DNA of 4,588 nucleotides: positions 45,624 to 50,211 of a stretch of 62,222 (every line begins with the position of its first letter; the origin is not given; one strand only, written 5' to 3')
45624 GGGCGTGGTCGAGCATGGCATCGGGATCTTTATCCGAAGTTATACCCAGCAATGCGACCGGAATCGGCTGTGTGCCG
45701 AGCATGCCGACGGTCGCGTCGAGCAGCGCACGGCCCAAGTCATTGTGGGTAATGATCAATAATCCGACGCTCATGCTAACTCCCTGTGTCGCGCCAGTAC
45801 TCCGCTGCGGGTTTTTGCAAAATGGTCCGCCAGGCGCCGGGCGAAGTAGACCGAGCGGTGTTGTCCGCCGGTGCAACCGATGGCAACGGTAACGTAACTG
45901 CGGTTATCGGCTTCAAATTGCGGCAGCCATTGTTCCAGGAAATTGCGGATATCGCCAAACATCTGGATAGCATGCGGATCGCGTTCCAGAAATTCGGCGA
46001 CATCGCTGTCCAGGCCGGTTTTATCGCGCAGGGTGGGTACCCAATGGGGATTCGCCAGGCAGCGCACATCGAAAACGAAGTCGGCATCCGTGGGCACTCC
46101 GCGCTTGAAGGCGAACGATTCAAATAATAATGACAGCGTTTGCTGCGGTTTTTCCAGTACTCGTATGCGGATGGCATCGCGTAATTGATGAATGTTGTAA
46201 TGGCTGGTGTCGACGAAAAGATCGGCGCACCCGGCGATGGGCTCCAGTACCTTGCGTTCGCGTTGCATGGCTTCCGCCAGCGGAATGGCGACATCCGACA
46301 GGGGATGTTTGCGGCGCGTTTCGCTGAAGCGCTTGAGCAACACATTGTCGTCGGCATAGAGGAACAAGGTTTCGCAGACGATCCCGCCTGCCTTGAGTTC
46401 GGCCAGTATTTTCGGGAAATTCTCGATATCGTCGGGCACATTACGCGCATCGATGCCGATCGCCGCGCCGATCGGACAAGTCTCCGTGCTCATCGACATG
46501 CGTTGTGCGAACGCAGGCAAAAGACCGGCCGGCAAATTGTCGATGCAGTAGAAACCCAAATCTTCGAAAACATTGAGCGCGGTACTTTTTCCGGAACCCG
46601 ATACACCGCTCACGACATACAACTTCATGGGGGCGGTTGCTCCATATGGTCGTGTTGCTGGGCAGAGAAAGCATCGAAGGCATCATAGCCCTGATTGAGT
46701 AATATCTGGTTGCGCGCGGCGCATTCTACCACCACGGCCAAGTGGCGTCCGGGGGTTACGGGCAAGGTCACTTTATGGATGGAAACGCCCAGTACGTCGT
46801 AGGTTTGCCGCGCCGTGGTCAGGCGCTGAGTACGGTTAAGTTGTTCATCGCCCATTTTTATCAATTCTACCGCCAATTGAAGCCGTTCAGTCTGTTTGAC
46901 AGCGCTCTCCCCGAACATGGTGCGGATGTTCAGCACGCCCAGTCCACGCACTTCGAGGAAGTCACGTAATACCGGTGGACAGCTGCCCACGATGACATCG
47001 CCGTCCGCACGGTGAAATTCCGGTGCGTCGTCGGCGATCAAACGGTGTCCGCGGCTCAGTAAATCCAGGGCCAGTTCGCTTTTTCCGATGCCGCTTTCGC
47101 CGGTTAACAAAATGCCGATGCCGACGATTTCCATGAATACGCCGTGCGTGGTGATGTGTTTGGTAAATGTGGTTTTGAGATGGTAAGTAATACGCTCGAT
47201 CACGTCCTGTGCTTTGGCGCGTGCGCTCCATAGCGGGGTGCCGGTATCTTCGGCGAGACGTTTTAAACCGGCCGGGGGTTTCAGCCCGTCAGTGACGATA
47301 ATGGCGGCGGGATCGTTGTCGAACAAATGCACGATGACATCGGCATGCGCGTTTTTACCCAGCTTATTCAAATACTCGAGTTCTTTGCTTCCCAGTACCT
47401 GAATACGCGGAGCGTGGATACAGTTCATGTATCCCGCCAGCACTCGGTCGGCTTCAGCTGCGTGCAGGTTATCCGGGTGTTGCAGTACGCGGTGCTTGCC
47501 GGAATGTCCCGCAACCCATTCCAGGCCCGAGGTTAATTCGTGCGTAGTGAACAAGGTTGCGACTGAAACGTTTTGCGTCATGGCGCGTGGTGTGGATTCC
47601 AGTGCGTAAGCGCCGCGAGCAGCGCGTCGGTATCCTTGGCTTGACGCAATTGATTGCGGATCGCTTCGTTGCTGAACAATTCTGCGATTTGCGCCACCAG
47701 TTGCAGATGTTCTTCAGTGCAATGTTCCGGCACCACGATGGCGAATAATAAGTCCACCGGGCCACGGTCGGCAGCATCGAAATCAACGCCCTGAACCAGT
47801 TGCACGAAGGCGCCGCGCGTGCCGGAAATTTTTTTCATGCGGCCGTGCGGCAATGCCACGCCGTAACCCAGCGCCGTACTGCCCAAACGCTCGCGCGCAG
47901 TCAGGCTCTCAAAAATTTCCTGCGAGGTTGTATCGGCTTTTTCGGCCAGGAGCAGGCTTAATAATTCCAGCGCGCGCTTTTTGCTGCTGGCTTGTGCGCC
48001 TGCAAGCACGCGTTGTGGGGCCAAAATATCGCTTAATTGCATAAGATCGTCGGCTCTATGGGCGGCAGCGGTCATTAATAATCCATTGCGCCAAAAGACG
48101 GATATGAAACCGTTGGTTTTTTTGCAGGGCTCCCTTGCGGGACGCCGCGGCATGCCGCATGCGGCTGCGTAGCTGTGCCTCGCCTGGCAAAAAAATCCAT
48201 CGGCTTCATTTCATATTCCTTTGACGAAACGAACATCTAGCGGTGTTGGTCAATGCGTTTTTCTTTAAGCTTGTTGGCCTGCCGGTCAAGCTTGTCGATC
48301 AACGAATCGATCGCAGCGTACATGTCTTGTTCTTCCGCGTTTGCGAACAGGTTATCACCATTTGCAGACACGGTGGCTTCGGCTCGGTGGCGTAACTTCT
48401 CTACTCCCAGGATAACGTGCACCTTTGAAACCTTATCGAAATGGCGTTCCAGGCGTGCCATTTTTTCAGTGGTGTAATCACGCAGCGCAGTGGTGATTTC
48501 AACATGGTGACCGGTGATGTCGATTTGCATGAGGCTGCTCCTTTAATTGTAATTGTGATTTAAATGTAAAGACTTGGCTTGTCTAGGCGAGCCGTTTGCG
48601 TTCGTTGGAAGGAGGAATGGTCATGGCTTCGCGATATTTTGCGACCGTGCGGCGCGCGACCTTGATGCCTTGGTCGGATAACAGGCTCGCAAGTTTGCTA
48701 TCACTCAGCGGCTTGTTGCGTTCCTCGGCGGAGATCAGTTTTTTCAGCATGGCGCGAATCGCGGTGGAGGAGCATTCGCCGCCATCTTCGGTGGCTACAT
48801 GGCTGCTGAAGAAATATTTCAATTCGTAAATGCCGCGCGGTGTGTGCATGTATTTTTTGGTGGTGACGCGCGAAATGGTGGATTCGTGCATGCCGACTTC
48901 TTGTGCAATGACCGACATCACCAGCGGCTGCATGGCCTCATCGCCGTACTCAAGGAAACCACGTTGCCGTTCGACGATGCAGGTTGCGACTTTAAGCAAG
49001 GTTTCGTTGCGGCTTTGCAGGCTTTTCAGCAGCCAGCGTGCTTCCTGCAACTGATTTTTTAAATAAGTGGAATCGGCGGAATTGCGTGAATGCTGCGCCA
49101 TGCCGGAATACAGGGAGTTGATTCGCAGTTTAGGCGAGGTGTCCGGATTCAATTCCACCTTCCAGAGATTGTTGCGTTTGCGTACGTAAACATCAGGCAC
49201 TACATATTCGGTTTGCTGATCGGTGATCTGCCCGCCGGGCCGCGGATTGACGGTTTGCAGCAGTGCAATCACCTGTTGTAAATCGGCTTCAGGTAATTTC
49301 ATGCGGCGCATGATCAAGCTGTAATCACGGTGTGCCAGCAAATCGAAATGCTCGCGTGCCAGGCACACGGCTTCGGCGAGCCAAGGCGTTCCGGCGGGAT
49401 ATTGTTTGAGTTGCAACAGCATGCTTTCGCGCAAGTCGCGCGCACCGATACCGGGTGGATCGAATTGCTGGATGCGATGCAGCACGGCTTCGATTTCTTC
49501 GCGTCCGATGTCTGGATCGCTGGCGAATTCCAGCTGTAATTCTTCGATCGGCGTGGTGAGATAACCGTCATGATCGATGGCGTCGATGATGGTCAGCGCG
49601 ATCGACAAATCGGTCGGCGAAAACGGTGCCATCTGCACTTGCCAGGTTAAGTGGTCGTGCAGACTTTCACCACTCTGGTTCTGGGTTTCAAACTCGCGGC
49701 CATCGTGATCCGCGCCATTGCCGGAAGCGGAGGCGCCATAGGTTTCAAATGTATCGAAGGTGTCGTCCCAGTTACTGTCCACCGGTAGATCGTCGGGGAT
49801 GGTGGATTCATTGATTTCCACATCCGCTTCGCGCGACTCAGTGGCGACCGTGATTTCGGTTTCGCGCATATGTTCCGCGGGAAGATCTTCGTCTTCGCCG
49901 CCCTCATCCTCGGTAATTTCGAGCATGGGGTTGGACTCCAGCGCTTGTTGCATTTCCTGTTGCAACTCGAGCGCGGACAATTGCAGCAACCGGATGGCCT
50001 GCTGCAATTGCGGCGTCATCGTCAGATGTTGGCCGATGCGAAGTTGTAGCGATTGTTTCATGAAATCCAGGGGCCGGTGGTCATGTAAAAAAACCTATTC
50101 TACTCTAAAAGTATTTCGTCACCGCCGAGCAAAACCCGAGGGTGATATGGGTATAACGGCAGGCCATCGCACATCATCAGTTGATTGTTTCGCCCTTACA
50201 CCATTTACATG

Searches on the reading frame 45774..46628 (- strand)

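Call 59: search_protein_families(library=ncbifam, proteins=[window:45774-46628:-], max_evalue=0.00001)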
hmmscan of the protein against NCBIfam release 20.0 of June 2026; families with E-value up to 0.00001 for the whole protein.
window:45774-46628:- (285 aa): 1 family
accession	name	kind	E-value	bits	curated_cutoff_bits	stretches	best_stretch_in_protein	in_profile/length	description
NF003828.1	PRK05416.1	equivalog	3.1e-103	345.1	244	1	4-284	2-278/278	RNase adapter RapZ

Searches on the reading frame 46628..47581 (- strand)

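Call 59: search_protein_families(library=ncbifam, proteins=[window:46628-47581:-], max_evalue=0.00001)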
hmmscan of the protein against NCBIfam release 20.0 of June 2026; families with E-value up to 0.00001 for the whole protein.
window:46628-47581:- (318 aa): 2 families
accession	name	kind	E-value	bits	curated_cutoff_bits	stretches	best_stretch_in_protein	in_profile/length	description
TIGR00679.1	hpr-ser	equivalog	1.7e-97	326.3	240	1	6-313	2-300/300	HPr(Ser) kinase/phosphatase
NF003883.0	PRK05428.2-1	equivalog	5.5e-48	162.9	252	1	141-312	14-180/189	HPr kinase/phosphorylase-related protein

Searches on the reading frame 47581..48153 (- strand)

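Call 59: search_protein_families(library=ncbifam, proteins=[window:47581-48153:-], max_evalue=0.00001)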
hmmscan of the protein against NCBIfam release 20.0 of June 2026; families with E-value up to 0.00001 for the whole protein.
window:47581-48153:- (191 aa): 9 families
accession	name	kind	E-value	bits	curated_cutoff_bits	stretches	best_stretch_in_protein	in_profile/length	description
TIGR01419.1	nitro_reg_IIA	equivalog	2.6e-36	124.7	138.7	1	39-180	1-141/145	PTS IIA-like nitrogen regulatory protein PtsN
NF008145.0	PRK10896.1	equivalog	2.6e-35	121.5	221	1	34-184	4-155/161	PTS IIA-like nitrogen regulatory protein PtsN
TIGR00848.1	fruA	subfamily_domain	1e-22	80.4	103.5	1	49-169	7-129/129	fructose PTS transporter subunit IIA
NF007293.0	PRK09765.1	equivalog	5.9e-18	64.7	763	1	38-183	2-150/639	PTS 2-O-a-mannosyl-D-glycerate transporter subunit IIABC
NF008319.0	PRK11109.1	equivalog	6.5e-13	48.7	302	1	44-183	4-140/376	fused PTS fructose transporter subunit IIA/HPr protein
NF007389.0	PRK09913.1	equivalog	1.3e-12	47.9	151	1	70-182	31-142/148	PTS fructose transporter subunit IIA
NF010351.0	PRK13779.1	equivalog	1.4e-10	40.7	766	1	49-182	9-139/503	bifunctional PTS system fructose-specific transporter subunit IIA/HPr protein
NF011663.0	PRK15083.1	subfamily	2.5e-10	39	589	1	44-183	497-635/639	PTS mannitol transporter subunit IICBA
NF007694.0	PRK10372.1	equivalog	4.2e-08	33.5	187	1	39-180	2-145/154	PTS ascorbate transporter subunit IIA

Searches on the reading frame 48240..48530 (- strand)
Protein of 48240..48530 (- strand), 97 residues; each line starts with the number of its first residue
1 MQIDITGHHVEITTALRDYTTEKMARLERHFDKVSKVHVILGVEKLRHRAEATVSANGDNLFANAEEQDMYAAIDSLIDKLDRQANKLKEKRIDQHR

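Call 29: search_protein_families(library=pfam, proteins=[window:48240-48530:-], max_evalue=0.01)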
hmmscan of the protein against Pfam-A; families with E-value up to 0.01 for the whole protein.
window:48240-48530:- (97 aa): 1 family
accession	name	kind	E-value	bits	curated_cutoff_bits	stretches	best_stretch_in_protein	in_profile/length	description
PF02482.25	Ribosomal_S30AE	-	1.3e-26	93.6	23.7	1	3-92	1-87/88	Sigma 54 modulation protein / S30EA ribosomal protein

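Call 59: search_protein_families(library=ncbifam, proteins=[window:48240-48530:-], max_evalue=0.00001)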
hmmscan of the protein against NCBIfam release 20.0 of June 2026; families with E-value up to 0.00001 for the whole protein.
window:48240-48530:- (97 aa): 3 families
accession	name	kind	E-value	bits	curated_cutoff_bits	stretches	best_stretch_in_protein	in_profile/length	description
NF007780.0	PRK10470.1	equivalog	1.1e-34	118.7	125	1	1-92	1-92/95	ribosome hibernation promoting factor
TIGR00741.1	yfiA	equivalog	5.4e-32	110.3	40.9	1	1-96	1-99/102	ribosome hibernation-promoting factor, HPF/YfiA family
NF007654.0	PRK10324.1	equivalog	2.8e-18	66.5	158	1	1-91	1-91/113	ribosome-associated translation inhibitor RaiA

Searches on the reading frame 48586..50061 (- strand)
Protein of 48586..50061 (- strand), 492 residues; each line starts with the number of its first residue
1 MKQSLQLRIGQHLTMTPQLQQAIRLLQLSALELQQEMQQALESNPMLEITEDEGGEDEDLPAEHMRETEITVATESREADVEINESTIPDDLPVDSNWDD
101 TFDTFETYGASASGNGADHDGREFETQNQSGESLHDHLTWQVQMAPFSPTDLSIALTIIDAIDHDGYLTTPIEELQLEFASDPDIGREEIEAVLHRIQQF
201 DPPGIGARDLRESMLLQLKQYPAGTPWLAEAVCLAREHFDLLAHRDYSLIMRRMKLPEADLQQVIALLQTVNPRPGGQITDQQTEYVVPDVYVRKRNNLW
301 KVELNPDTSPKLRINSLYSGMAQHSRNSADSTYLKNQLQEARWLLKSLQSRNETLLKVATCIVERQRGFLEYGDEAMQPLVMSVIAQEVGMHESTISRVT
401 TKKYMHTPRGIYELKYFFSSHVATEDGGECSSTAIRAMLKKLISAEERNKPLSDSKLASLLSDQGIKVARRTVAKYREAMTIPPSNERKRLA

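Call 59: search_protein_families(library=ncbifam, proteins=[window:48586-50061:-], max_evalue=0.00001)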
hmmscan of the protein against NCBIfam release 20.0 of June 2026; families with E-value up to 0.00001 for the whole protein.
window:48586-50061:- (492 aa): 7 families
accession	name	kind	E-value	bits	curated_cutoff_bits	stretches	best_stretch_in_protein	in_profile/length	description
NF004595.0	PRK05932.1-2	equivalog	3.6e-217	722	513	1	1-491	1-483/484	RNA polymerase factor sigma-54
NF004597.0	PRK05932.1-4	equivalog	7.5e-192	638.1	817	1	1-491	1-476/477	RNA polymerase factor sigma-54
NF004598.0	PRK05932.1-5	equivalog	1.5e-167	558.4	621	1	1-491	1-504/504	RNA polymerase factor sigma-54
NF009118.0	PRK12469.1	subfamily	2.3e-156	521.4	396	1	1-491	1-481/483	RNA polymerase factor sigma-54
TIGR02395.1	rpoN_sigma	equivalog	1.7e-151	505.2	277.35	1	10-489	2-434/434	RNA polymerase factor sigma-54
NF004596.0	PRK05932.1-3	subfamily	1.3e-135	453.3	499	1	2-490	4-506/515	RNA polymerase factor sigma-54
NF004602.0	PRK05932.2-4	equivalog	1.6e-65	221.6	506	1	122-491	69-411/416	RNA polymerase factor sigma-54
